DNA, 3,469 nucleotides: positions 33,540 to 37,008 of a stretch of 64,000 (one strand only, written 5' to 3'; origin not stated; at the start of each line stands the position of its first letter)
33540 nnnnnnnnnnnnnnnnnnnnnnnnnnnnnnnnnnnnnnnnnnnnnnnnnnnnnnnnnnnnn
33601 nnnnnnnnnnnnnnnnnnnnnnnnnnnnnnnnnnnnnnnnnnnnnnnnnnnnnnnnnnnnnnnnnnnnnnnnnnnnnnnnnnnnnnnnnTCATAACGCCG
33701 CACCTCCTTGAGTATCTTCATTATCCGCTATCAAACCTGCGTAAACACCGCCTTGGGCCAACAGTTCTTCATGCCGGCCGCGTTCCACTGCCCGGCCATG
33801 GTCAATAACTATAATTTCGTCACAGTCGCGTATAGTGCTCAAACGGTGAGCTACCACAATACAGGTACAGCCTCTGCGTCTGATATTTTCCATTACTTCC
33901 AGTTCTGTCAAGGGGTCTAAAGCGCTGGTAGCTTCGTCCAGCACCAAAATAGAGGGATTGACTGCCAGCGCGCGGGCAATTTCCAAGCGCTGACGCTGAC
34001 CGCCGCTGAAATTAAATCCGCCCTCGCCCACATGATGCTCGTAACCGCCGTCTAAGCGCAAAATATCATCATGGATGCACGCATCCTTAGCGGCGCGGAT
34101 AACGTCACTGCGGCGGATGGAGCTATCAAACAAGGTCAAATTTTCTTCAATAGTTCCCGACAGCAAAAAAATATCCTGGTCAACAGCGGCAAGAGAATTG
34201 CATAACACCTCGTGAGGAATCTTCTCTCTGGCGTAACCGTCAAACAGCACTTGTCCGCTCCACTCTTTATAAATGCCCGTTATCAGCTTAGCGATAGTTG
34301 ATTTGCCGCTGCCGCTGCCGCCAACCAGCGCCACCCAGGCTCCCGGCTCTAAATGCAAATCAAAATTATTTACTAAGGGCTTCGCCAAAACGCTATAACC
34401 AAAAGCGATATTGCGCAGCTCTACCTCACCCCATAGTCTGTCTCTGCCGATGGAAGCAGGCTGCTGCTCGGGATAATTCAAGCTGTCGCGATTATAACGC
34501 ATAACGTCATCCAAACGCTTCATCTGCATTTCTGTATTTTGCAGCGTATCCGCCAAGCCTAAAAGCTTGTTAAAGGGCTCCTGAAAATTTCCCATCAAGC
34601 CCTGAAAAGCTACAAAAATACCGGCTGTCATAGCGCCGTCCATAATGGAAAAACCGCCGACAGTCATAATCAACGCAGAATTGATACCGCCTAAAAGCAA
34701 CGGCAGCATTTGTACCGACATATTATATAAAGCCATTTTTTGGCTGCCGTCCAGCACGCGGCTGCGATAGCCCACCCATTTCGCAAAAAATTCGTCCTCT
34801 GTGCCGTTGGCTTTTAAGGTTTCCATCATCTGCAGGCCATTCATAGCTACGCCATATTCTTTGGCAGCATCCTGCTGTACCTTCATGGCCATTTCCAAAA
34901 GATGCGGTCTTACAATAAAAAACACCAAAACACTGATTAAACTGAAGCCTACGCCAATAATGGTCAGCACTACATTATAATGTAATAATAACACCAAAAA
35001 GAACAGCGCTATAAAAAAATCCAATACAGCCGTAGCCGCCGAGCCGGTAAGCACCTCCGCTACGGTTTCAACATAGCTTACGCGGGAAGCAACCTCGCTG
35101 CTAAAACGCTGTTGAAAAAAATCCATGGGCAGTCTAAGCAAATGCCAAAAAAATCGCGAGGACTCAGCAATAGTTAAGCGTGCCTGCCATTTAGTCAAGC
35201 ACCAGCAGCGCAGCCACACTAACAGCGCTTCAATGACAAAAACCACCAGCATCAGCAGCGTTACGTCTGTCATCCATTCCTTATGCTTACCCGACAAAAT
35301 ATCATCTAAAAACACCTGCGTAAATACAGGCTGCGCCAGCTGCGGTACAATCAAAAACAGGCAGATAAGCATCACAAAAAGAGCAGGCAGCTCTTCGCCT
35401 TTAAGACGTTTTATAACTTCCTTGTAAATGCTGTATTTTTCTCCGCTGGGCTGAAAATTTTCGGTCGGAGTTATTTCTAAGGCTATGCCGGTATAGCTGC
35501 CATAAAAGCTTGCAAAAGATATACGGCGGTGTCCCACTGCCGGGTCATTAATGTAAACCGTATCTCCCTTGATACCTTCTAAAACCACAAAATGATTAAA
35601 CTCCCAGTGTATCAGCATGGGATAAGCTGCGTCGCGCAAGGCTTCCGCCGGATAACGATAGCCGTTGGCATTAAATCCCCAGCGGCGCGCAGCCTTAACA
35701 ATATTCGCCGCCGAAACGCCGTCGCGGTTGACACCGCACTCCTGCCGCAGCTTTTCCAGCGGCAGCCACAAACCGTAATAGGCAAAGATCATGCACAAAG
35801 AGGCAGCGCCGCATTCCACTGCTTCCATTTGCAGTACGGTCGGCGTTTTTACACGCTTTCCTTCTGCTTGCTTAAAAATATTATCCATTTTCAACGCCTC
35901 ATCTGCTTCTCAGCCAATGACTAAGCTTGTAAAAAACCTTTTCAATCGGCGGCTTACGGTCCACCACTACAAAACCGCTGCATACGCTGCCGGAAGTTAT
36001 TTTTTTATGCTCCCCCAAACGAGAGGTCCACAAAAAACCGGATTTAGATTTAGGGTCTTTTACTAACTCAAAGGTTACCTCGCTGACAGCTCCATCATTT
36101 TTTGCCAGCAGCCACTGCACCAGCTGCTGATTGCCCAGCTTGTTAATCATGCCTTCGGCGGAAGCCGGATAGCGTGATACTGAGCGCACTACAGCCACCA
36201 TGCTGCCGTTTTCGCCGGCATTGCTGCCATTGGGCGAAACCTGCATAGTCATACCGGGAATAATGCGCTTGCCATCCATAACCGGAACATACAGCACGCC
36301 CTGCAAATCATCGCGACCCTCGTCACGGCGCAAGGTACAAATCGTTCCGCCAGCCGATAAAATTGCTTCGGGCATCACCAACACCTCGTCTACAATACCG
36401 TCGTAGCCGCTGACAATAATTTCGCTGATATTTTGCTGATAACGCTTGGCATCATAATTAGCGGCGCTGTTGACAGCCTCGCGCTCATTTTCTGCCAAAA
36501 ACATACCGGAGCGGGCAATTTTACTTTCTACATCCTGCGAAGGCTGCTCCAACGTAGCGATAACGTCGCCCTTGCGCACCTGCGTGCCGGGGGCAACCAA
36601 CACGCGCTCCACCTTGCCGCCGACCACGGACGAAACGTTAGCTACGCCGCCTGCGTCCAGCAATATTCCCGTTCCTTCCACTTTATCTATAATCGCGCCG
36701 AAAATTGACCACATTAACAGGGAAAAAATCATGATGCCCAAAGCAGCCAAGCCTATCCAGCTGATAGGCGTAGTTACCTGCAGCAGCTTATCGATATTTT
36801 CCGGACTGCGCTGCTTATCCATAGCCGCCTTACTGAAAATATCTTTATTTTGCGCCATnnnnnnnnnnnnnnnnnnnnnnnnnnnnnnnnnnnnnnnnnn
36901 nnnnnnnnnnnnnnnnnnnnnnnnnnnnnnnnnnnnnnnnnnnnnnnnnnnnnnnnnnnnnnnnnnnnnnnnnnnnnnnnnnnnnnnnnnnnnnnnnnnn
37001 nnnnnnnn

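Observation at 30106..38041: Uncharacterised double-glycine-leader peptide export locus: three precursor peptides, a C39-peptidase ABC exporter, a cNMP-domain ABC exporter and two HlyD adaptors in one minus-strand operon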

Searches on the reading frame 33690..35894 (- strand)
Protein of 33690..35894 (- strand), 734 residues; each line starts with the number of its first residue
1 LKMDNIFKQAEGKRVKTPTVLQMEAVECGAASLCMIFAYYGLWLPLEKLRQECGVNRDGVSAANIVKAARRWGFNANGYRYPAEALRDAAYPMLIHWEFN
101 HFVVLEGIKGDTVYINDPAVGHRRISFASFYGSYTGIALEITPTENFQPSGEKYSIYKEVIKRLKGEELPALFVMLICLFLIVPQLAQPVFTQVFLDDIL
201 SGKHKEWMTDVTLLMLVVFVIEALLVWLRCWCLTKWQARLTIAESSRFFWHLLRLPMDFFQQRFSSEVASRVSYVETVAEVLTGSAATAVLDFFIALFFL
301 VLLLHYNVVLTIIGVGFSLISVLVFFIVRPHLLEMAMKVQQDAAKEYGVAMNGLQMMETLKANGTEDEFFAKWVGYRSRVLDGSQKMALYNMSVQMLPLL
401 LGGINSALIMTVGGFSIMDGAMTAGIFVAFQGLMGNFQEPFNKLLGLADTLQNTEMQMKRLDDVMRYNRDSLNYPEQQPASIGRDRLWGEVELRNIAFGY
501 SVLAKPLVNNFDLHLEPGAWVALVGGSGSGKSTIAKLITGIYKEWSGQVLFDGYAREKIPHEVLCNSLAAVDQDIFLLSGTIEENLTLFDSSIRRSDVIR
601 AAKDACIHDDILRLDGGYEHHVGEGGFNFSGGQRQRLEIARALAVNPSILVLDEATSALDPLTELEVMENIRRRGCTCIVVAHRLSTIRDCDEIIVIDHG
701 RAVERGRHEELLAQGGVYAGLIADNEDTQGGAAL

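Call 3: search_protein_families(library=ncbifam, proteins=[window:33690-35894:-], max_evalue=0.1)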
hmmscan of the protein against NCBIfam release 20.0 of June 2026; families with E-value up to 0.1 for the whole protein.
window:33690-35894:- (734 aa): 192 families (the best 25 are shown)
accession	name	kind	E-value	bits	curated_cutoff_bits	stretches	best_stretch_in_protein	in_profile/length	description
TIGR03796.1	NHLM_micro_ABC1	equivalog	1.3e-296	985.6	853.3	1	16-722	1-709/710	NHLP family bacteriocin export ABC transporter peptidase/permease/ATPase subunit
TIGR01846.1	type_I_sec_HlyB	subfamily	1.3e-120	403.9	725.55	1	33-722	5-689/694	type I secretion system permease/ATPase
TIGR01193.1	bacteriocin_ABC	subfamily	2.2e-107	360.4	523.85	1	22-722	1-706/708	peptide cleavage/export ABC transporter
TIGR03375.1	type_I_sec_LssB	subfamily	4.9e-103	345.7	693.1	1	31-714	5-691/696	type I secretion system permease/ATPase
TIGR03797.1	NHLM_micro_ABC2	equivalog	1.9e-101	340.6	709.4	1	162-722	129-682/686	NHLP bacteriocin export ABC transporter permease/ATPase subunit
TIGR02203.1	MsbA_lipidA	equivalog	1.2e-92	311.3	602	1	174-722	17-566/572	lipid A export permease/ATP-binding protein MsbA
TIGR02204.1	MsbA_rel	hypoth_equivalog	2e-82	277.7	780.4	1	183-722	32-572/576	ABC transporter, permease/ATP-binding protein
TIGR00958.1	3a01208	subfamily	2.1e-81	274.3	874.6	1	165-721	156-710/711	antigen peptide transporter 2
TIGR01842.1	type_I_sec_PrtD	subfamily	2.6e-76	257.3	510.15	1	173-713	10-542/544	type I secretion system permease/ATPase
NF052233.1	CphA_assoc_ABC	equivalog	7.5e-76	256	880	1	179-722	199-740/766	cyanophycin metabolism-associated ABC transporter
NF008381.0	PRK11176.1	equivalog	1.1e-74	251.9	867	1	194-721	50-575/582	lipid A ABC transporter ATP-binding protein/permease MsbA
NF045513.1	HepA_fam_ABC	equivalog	5.3e-73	246.4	725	1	188-716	70-600/610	heterocyst formation ABC transporter subunit HepA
NF010178.0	PRK13657.1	equivalog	1.1e-68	232.1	733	1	155-723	5-568/588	glucan ABC transporter ATP-binding protein/ permease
NF045998.1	cleave_ABC_plasm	equivalog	2.7e-65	220.9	500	1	26-671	6-645/673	Mbov_0121 family peptidase domain-containing ABC transporter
NF008055.0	PRK10789.1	equivalog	3.3e-62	210.7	845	1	171-720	23-566/590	SmdA family multidrug ABC transporter permease/ATP-binding protein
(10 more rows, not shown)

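Call 4: search_protein_families(library=pfam, proteins=[window:33690-35894:-], max_evalue=0.1)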
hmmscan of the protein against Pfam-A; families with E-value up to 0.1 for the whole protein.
window:33690-35894:- (734 aa): 9 families
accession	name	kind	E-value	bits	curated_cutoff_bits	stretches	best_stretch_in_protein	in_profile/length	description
PF03412.21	Peptidase_C39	-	5.1e-35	120.6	22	1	17-145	2-132/133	Peptidase C39 family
PF00664.28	ABC_membrane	-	8e-32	111.4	28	1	179-440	9-273/274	ABC transporter transmembrane region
PF00005.33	ABC_tran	-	1.4e-27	97.4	25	1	508-657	1-137/137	ABC transporter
PF12385.14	Peptidase_C70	-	1.6e-07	31.8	19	1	21-133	11-139/141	Papain-like cysteine protease AvrRpt2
PF02463.25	SMC_N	-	4.4e-05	23.4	40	1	593-699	118-213/220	RecF/RecN/SMC N terminal domain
PF13529.12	Peptidase_C39_2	-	0.00078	20.5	24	1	27-119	15-143/143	Peptidase_C39 like family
PF00931.28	NB-ARC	-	0.022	14.5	23.5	1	516-554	17-52/248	NB-ARC domain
PF13604.12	AAA_30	-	0.023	14.9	27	0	518-640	18-82/191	AAA domain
PF13555.12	AAA_29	-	0.044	14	27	1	514-534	18-38/61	P-loop containing region of AAA domain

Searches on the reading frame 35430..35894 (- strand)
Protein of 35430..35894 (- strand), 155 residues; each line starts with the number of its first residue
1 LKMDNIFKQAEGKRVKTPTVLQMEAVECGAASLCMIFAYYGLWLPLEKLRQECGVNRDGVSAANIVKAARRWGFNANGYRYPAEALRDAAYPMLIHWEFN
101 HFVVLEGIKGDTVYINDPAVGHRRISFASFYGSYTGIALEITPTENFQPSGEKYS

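Call 82: search_solved_structures(query=window:35430-35894:-, max_evalue=0.00001, show_alignments=3)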
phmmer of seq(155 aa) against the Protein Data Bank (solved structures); distinct sequences matched with E-value up to 0.00001: 12.
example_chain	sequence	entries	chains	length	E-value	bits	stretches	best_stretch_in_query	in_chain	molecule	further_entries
6mpz_A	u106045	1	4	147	4.1e-48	166.5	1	13-147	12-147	Double Glycine Motif Protease domain from AMS/PCAT Transporter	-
7n87_A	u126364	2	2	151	4.1e-16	62.5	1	18-148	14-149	ABC-type bacteriocin transporter | Peptidase C39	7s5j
4ry2_A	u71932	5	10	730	4.2e-16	62.5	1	18-149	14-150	ABC-type bacteriocin transporter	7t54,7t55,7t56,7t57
4s0f_A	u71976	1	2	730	4.2e-16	62.5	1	18-149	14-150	ABC-type bacteriocin transporter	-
8vp3_A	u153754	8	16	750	4.2e-16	62.5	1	18-149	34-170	ABC-type bacteriocin transporter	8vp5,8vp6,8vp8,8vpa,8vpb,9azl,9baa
8vp9_A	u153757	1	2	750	1.8e-15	60.4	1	16-149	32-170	ABC-type bacteriocin transporter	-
6v9z_A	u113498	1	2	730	7.7e-15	58.4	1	18-149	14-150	ABC-type bacteriocin transporter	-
8hf7_A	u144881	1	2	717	9.7e-14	54.8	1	13-153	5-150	Competence factor transporting ATP-binding protein/permease ComA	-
8hf4_A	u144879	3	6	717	9.7e-14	54.8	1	13-153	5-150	Transport/processing ATP-binding protein ComA | Competence factor transporting ATP-binding protein/permease ComA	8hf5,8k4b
8hf6_A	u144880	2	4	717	9.7e-14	54.8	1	13-153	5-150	Competence factor transporting ATP-binding protein/permease ComA | Transport/processing ATP-binding protein ComA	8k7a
3k8u_A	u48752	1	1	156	2.5e-13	53.5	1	20-150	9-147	Putative ABC transporter, ATP-binding protein ComA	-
5xe8_A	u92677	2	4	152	2.8e-13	53.3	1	20-150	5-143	Putative ABC transporter, ATP-binding protein ComA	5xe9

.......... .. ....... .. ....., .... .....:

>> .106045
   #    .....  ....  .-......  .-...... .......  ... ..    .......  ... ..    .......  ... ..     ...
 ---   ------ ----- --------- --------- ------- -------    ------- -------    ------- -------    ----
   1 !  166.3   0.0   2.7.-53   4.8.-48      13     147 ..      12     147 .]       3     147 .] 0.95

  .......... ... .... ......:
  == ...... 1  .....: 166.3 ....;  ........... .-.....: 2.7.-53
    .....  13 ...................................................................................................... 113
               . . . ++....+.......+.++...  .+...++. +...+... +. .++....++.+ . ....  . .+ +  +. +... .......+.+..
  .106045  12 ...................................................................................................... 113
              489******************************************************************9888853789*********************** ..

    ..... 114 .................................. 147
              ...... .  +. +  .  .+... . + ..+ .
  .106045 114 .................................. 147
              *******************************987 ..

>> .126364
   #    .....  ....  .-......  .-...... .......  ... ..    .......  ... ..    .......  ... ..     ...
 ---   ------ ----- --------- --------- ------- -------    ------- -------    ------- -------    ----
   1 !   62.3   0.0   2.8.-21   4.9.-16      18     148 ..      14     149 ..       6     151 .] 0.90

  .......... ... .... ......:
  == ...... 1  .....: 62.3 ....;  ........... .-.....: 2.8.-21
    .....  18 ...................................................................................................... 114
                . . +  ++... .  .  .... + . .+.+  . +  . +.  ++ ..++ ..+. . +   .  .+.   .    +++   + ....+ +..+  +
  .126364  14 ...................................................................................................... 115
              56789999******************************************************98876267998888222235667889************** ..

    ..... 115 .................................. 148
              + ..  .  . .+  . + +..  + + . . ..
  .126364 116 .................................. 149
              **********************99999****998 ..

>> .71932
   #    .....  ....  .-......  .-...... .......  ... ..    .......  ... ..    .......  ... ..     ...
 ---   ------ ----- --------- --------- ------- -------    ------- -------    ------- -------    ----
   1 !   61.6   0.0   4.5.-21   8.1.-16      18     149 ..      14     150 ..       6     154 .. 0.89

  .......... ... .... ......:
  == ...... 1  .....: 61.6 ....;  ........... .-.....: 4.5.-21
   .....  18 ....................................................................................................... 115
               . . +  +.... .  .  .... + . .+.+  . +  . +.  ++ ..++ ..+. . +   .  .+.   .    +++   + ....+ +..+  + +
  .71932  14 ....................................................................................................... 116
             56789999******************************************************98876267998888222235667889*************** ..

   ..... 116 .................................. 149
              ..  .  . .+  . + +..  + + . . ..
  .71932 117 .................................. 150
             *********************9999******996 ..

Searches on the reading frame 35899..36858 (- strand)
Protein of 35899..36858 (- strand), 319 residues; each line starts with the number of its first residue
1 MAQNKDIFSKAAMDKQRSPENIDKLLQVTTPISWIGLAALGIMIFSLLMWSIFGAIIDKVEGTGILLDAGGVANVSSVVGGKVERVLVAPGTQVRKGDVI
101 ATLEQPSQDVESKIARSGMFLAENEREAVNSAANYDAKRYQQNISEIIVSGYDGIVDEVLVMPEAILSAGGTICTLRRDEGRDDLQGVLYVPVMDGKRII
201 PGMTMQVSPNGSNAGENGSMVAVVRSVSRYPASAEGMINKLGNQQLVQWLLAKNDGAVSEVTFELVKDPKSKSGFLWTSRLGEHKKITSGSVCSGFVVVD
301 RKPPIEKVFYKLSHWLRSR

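Call 3: search_protein_families(library=ncbifam, proteins=[window:35899-36858:-], max_evalue=0.1)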
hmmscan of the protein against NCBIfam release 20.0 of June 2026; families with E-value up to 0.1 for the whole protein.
window:35899-36858:- (319 aa): 11 families
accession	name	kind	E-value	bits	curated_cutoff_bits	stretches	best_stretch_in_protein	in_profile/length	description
TIGR03794.1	NHLM_micro_HlyD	equivalog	6.7e-73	246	156.2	2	141-312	249-419/421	NHLP bacteriocin system secretion protein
TIGR01730.1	RND_mfp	subfamily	4e-10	39.2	94.9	2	68-117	22-71/322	efflux RND transporter periplasmic adaptor subunit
TIGR01843.1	type_I_hlyD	subfamily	9.6e-10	38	208.65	1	32-134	3-105/422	HlyD family type I secretion periplasmic adaptor subunit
TIGR00998.1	8a0101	subfamily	0.00031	19.8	390.8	1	47-130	16-98/334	EmrA/EmrK family multidrug efflux transporter periplasmic adaptor subunit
TIGR02971.1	heterocyst_DevB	subfamily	0.00039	19.9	129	1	68-133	9-77/327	ABC exporter membrane fusion protein, DevB family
NF011715.0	PRK15136.1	equivalog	0.0052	15.5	563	1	56-145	45-130/390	multidrug efflux MFS transporter periplasmic adaptor subunit EmrA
NF008589.1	PRK11556.1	equivalog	0.018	13.9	391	1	70-152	82-160/392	MdtA/MuxA family multidrug efflux RND transporter periplasmic adaptor subunit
NF008814.0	PRK11854.1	equivalog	0.021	13.3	722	1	74-154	149-221/637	pyruvate dehydrogenase complex dihydrolipoyllysine-residue acetyltransferase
NF007785.0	PRK10476.1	equivalog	0.034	13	376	1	72-125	48-101/347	multidrug transporter subunit MdtN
TIGR01108.1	oadA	equivalog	0.075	11.5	756.5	0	67-119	512-564/582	sodium-extruding oxaloacetate decarboxylase subunit alpha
NF038010.1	ABC_adapt_DarC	equivalog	0.088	11.5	450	0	75-103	75-103/417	darobactin export ABC transporter periplasmic adaptor subunit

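Call 4: search_protein_families(library=pfam, proteins=[window:35899-36858:-], max_evalue=0.1)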
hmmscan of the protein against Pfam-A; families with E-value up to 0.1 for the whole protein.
window:35899-36858:- (319 aa): 4 families
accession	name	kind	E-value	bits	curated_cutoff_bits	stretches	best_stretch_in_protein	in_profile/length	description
PF13533.13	Biotin_lipoyl_2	-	2.3e-06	27.7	29.8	1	74-104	2-32/32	Biotin-lipoyl like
PF13437.12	HlyD_3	-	2.9e-05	25.2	22.2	0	148-237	2-86/106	HlyD family secretion protein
PF00364.28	Biotin_lipoyl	-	0.0013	19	22.1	1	77-104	10-37/73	Biotin-requiring enzyme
PF16576.10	HlyD_D23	-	0.011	15.4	30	1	66-106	13-54/214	Barrel-sandwich domain of CusB or HlyD membrane-fusion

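Call 5: find_encoding_contigs(protein=window:35899-36858:-, flank=10000, max_places=6)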
Protein window:35899-36858:- (319 aa): 18 contigs read that carry it; 6 places shown.
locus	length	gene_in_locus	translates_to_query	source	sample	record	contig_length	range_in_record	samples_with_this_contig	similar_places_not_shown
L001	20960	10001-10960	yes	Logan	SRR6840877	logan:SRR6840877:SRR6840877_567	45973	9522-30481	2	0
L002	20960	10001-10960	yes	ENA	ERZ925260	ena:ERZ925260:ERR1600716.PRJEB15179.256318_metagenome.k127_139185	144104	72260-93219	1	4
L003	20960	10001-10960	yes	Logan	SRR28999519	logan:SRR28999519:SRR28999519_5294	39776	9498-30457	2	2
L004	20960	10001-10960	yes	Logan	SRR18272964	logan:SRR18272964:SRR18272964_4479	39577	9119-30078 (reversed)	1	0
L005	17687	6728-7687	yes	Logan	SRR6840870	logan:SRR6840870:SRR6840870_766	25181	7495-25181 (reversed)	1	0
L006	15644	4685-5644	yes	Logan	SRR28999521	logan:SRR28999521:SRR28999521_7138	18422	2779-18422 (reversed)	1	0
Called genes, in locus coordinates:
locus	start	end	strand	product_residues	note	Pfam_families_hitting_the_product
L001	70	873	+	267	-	PF01177:Asp_Glu_race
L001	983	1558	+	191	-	PF01899:MNHE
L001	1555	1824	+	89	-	PF04066:MrpF_PhaF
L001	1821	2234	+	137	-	PF03334:PhaG_MnhG_YufB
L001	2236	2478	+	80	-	PF13244:MbhD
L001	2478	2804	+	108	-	PF20501:MbhE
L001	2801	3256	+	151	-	PF04039:MnhB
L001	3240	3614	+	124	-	PF00420:Oxidored_q2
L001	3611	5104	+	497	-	PF00662:Proton_antipo_N (weak), PF00361:Proton_antipo_M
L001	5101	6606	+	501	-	PF00361:Proton_antipo_M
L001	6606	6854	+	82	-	-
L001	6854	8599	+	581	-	PF00361:Proton_antipo_M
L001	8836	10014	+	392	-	PF25919:BSH_CusB (weak), PF25967:RND-MFP_C (weak), PF25975:CzcB_C (weak), PF25989:YknX_C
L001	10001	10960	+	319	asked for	-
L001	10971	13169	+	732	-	PF03412:Peptidase_C39, PF12385:Peptidase_C70 (weak), PF00664:ABC_membrane, PF00005:ABC_tran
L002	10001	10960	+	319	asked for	-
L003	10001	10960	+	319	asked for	-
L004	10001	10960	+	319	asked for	-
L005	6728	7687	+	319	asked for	-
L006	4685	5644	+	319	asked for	-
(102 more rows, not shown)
